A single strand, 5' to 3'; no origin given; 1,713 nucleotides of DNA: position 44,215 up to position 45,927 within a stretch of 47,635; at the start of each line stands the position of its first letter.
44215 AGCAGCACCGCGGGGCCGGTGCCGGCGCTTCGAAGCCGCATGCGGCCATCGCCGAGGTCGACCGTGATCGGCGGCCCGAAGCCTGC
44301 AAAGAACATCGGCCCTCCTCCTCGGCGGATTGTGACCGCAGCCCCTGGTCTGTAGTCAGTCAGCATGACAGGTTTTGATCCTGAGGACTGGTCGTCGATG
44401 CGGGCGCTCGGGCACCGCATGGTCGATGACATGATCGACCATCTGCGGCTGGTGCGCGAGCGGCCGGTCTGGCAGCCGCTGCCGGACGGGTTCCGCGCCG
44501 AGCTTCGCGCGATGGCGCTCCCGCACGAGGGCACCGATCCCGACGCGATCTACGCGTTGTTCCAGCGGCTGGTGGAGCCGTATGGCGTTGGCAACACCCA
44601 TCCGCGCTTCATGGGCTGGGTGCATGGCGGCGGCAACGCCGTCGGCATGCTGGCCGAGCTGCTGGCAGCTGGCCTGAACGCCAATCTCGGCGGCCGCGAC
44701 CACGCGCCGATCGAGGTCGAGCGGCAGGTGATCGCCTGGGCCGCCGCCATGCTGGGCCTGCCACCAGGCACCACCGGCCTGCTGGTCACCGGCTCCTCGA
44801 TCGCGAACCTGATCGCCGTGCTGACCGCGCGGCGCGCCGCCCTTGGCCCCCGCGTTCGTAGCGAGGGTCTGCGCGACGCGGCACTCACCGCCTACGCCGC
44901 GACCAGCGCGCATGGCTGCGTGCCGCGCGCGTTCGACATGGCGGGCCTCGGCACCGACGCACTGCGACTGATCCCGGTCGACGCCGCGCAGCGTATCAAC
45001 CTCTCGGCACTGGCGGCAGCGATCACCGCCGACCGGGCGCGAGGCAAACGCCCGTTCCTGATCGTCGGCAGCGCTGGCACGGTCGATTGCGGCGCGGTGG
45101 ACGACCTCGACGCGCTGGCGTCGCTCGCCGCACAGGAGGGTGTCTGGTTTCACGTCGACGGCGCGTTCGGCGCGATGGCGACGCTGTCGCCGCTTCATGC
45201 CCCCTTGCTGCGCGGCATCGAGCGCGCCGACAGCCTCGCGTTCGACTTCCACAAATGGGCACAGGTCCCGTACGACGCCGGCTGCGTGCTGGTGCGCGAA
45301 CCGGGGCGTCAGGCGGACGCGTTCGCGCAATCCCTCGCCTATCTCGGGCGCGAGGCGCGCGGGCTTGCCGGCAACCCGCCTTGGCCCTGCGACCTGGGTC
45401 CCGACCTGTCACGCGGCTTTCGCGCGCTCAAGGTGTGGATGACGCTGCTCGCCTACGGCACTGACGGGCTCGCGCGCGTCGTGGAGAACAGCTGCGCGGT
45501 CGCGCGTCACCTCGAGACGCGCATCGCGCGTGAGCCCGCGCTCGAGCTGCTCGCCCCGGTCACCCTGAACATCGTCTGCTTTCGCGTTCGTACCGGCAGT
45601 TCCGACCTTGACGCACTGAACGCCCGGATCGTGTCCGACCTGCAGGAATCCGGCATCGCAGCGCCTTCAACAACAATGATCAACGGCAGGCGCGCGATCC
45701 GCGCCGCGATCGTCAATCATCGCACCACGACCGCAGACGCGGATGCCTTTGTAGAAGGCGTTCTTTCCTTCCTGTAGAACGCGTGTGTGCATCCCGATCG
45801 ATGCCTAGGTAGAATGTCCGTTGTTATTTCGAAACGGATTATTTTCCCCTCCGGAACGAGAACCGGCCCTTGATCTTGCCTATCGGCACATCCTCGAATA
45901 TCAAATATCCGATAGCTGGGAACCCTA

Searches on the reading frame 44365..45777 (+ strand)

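Call 8: search_protein_families(library=pfam, proteins=[window:44365-45777:+], max_evalue=0.001)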
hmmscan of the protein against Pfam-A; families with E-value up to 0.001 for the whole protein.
window:44365-45777:+ (470 aa): 1 family
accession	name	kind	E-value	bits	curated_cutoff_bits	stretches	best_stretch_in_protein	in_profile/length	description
PF00282.25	Pyridoxal_deC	-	5.6e-59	200.2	27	1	51-408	11-374/375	Pyridoxal-dependent decarboxylase conserved domain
